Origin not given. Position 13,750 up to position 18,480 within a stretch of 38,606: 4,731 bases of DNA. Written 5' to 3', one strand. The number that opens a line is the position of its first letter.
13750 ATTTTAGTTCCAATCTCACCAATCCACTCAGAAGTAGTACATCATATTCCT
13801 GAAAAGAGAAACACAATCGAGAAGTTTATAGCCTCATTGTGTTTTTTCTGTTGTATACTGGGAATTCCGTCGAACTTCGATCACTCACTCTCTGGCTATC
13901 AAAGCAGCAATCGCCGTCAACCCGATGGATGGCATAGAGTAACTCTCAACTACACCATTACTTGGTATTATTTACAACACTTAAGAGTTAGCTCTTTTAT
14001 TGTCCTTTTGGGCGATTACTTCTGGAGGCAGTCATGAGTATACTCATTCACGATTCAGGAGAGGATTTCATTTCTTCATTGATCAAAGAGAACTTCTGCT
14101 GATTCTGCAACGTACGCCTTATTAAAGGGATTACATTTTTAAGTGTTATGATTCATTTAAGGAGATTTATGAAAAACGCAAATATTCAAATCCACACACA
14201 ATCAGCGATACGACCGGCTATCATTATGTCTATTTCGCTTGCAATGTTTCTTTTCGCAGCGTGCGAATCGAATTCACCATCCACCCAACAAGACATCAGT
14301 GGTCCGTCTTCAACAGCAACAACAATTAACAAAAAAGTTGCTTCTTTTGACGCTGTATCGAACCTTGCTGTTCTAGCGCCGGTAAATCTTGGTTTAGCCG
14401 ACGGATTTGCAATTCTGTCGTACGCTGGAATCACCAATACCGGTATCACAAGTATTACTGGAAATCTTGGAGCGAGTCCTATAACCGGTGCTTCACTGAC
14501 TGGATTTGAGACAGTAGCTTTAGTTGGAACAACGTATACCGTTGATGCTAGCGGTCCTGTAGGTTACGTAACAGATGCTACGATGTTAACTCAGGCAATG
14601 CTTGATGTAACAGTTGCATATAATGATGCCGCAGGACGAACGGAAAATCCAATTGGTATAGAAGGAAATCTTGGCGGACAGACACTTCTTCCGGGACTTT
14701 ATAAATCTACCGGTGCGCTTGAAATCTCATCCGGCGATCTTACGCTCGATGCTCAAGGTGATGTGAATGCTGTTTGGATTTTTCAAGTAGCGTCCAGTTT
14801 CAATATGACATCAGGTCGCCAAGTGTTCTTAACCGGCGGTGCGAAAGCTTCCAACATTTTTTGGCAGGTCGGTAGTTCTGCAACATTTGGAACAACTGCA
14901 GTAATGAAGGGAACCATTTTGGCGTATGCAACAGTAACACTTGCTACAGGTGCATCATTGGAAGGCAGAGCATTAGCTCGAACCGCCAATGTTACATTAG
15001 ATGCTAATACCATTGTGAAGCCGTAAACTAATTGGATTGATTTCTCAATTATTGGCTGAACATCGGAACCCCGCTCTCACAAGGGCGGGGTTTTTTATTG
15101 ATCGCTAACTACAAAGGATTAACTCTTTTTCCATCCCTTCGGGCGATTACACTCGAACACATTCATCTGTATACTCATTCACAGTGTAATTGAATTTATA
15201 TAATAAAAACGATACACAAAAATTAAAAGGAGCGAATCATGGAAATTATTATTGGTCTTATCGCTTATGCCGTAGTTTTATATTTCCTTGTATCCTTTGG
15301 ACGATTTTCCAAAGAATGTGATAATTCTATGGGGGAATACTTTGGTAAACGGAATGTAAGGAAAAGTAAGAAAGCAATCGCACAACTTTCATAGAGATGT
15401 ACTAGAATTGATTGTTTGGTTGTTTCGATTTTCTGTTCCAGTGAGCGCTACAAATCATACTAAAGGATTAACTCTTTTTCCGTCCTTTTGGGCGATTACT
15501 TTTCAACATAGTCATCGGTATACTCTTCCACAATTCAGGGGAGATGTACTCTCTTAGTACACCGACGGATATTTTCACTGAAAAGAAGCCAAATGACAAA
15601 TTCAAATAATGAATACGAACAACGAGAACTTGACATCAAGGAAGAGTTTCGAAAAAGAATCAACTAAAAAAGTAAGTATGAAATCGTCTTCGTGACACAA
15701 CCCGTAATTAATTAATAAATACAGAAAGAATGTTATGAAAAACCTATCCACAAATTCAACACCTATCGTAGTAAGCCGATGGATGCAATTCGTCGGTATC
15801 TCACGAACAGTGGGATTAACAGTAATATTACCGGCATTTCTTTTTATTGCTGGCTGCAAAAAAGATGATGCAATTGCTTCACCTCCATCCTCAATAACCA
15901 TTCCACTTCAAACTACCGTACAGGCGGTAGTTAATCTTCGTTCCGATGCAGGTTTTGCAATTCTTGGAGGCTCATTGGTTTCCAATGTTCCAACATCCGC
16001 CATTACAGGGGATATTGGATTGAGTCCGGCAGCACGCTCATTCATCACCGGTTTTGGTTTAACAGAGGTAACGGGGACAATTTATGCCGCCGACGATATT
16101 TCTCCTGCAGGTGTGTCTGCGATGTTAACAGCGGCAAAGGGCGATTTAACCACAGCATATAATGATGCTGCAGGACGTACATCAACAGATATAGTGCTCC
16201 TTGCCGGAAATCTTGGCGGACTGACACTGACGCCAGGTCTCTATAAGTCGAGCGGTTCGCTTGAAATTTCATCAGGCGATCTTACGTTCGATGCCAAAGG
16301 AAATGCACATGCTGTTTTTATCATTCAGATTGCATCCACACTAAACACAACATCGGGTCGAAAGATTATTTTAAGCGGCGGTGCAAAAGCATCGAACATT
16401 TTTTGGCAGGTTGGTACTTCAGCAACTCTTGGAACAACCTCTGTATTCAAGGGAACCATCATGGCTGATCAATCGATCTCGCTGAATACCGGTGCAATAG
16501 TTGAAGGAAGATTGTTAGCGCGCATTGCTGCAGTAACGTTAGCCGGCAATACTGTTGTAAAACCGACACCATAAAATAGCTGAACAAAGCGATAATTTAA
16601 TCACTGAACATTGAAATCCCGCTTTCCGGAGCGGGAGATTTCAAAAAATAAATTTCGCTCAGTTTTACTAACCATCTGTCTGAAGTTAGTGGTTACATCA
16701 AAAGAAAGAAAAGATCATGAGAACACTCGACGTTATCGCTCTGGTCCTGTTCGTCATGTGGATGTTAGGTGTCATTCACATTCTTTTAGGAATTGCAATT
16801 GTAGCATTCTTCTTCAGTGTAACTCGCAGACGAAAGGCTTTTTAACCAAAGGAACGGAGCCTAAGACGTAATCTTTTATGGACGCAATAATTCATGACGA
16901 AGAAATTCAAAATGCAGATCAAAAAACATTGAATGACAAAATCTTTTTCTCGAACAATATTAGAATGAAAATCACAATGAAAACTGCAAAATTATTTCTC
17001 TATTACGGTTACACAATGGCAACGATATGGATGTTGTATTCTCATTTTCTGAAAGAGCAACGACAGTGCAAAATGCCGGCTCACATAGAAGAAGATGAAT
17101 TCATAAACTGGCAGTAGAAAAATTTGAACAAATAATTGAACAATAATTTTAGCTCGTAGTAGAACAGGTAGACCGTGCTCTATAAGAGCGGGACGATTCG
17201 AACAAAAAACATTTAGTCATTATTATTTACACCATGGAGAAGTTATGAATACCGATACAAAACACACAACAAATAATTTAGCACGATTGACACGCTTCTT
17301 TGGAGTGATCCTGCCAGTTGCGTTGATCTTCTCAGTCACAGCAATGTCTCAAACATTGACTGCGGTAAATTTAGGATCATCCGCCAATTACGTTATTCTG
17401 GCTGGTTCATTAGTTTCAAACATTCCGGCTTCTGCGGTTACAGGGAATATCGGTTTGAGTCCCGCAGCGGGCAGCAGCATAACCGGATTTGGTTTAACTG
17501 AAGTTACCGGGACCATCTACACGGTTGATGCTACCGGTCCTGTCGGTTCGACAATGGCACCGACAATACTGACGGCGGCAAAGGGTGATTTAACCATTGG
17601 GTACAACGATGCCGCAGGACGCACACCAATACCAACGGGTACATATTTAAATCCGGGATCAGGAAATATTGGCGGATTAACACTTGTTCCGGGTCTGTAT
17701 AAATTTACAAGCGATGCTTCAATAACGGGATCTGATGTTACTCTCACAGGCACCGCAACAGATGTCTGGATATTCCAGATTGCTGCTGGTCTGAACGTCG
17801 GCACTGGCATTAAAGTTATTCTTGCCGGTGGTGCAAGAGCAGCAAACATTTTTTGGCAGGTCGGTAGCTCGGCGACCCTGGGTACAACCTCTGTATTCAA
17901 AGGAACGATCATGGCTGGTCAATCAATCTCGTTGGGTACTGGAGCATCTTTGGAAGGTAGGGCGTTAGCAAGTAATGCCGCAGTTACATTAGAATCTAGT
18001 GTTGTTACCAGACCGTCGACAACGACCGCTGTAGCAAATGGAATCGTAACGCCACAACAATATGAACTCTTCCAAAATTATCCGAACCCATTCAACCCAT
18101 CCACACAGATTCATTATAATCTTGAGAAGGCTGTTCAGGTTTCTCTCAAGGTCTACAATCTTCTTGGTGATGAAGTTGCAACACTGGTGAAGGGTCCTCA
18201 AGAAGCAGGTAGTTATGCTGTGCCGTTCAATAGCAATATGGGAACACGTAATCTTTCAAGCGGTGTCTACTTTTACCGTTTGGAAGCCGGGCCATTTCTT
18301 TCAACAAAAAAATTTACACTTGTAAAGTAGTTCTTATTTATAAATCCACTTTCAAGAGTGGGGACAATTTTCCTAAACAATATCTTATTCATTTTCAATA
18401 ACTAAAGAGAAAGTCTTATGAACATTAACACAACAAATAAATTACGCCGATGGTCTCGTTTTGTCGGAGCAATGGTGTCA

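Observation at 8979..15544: Four copies of a bipartite about 80-nt non-coding element: conserved box1 (17 nt), a free 12-nt spacer, conserved box2 (19 nt)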

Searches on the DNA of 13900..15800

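Call 60: search_rna_families(source=window, start=13900, end=15800, threshold=evalue, max_evalue=1)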
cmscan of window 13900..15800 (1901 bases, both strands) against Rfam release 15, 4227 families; matches with E-value up to 1: 2.
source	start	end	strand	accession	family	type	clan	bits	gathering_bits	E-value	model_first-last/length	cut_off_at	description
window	15026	15093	+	RF00014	DsrA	Gene; sRNA;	-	23.9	60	0.1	1-85/85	no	DsrA RNA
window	15030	15108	+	RF02620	BSnc119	Gene; sRNA;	-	22.7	115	0.3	1-90/90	no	Brucella sRNA 119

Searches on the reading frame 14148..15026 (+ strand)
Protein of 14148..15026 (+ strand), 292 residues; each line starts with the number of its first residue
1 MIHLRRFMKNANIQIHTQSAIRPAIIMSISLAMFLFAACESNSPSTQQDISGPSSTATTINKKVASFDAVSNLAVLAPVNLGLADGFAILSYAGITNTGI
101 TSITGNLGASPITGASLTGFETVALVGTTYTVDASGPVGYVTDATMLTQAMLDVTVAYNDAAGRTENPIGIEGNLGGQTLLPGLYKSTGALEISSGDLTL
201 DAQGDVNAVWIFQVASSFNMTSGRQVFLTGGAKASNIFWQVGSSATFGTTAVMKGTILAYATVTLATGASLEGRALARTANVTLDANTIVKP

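Call 7: search_protein_families(library=pfam, proteins=[window:14148-15026:+], max_evalue=0.01)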
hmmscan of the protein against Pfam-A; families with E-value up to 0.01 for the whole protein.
window:14148-15026:+ (292 aa): 1 family
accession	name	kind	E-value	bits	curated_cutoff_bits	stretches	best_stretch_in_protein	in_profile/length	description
PF11999.13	Ice_binding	-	9.9e-66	221.8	28.7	1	89-289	1-207/208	Ice-binding-like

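Call 46: find_encoding_contigs(protein=window:14169-15026:+, flank=1500, max_places=10)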
Protein window:14169-15026:+ (285 aa): 3 contigs read that carry it; 3 places shown.
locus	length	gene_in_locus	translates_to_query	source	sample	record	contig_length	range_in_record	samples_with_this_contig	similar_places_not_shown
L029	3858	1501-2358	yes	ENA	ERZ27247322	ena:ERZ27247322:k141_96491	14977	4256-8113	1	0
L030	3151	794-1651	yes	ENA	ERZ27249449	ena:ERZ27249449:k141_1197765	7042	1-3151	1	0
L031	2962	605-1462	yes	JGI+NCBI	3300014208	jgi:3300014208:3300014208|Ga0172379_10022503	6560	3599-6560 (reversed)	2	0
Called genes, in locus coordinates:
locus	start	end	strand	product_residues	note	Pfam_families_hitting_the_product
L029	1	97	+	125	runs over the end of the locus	PF07689:KaiB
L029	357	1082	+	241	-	PF04545:Sigma70_r4 (faint), PF00072:Response_reg, PF00196:GerE, PF08281:Sigma70_r4_2 (weak)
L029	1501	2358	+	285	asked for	PF11999:Ice_binding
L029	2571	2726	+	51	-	-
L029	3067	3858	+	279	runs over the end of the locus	PF11999:Ice_binding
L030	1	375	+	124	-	?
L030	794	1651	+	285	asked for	PF11999:Ice_binding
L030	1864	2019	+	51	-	-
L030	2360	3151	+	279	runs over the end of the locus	PF11999:Ice_binding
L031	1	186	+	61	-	PF00196:GerE, PF04545:Sigma70_r4 (weak), PF08281:Sigma70_r4_2 (weak)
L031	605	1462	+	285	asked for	PF11999:Ice_binding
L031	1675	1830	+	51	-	-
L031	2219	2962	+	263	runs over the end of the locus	PF11999:Ice_binding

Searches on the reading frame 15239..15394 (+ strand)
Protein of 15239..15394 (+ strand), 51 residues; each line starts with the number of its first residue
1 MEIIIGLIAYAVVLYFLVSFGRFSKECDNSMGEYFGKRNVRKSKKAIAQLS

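Call 8: search_protein_families(library=pfam, proteins=[window:15239-15394:+], max_evalue=0.01)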
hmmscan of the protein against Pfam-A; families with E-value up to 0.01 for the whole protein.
window:15239-15394:+ (51 aa): 1 family
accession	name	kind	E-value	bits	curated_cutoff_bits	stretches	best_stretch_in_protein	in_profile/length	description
PF07219.19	HemY_N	-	0.0029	18.1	31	1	4-48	20-64/107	HemY protein N-terminus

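Call 47: find_encoding_contigs(protein=window:15239-15394:+, flank=1500, max_places=10)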
Protein window:15239-15394:+ (51 aa): 6 contigs read that carry it; 5 places shown.
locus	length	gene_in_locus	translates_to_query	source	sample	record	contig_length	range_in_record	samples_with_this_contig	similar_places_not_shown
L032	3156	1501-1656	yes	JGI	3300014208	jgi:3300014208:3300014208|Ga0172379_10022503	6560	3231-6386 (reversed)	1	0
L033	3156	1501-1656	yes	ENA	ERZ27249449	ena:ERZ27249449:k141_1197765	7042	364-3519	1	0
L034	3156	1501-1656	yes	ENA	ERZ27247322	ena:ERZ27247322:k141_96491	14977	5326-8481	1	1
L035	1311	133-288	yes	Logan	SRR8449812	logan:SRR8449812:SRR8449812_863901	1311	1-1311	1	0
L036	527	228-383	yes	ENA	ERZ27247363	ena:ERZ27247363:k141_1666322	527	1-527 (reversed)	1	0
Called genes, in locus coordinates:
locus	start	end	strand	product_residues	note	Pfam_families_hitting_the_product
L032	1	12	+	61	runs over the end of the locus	PF00196:GerE, PF04545:Sigma70_r4 (weak), PF08281:Sigma70_r4_2 (weak)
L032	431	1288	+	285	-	PF11999:Ice_binding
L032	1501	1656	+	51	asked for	-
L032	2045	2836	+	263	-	PF11999:Ice_binding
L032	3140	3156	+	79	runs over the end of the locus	-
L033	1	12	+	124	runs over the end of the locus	?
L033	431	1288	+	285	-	PF11999:Ice_binding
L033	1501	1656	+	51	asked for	-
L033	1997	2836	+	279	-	PF11999:Ice_binding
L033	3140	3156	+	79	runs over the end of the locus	-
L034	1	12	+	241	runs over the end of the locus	PF04545:Sigma70_r4 (faint), PF00072:Response_reg, PF00196:GerE, PF08281:Sigma70_r4_2 (weak)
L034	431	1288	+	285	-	PF11999:Ice_binding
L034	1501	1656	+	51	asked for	-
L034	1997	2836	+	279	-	PF11999:Ice_binding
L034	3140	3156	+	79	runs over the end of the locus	-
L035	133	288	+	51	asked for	-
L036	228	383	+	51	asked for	-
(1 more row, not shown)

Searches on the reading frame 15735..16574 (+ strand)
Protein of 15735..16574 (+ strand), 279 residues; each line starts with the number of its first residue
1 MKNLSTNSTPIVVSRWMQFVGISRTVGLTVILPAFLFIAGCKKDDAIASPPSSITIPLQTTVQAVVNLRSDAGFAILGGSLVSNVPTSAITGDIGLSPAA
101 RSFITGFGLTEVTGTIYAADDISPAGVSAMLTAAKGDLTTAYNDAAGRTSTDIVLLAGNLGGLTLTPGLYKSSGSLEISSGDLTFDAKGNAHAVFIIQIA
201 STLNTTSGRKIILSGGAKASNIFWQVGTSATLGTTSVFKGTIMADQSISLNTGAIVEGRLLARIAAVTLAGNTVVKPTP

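Call 7: search_protein_families(library=pfam, proteins=[window:15735-16574:+], max_evalue=0.01)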
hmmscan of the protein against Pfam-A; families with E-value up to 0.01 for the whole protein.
window:15735-16574:+ (279 aa): 1 family
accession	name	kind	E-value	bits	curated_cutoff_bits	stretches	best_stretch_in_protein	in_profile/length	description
PF11999.13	Ice_binding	-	2.1e-67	227.2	28.7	1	76-274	1-207/208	Ice-binding-like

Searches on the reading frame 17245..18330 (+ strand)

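Call 8: search_protein_families(library=pfam, proteins=[window:17245-18330:+], max_evalue=0.01)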
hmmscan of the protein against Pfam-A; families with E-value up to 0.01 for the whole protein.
window:17245-18330:+ (361 aa): 4 families
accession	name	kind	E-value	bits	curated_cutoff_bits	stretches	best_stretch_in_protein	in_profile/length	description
PF11999.13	Ice_binding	-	7.6e-59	199.3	28.7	1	51-255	1-208/208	Ice-binding-like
PF18962.6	Por_Secre_tail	-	1.1e-07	32.5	27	1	279-357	2-73/75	Secretion system C-terminal sorting domain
PF13860.13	FlgD_ig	-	0.00047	20.5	27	1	288-347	13-74/79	FlgD Ig-like domain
PF13585.12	CHU_C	-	0.0059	17.1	27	0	292-348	22-72/86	CHU_C Type IX secretion signal domain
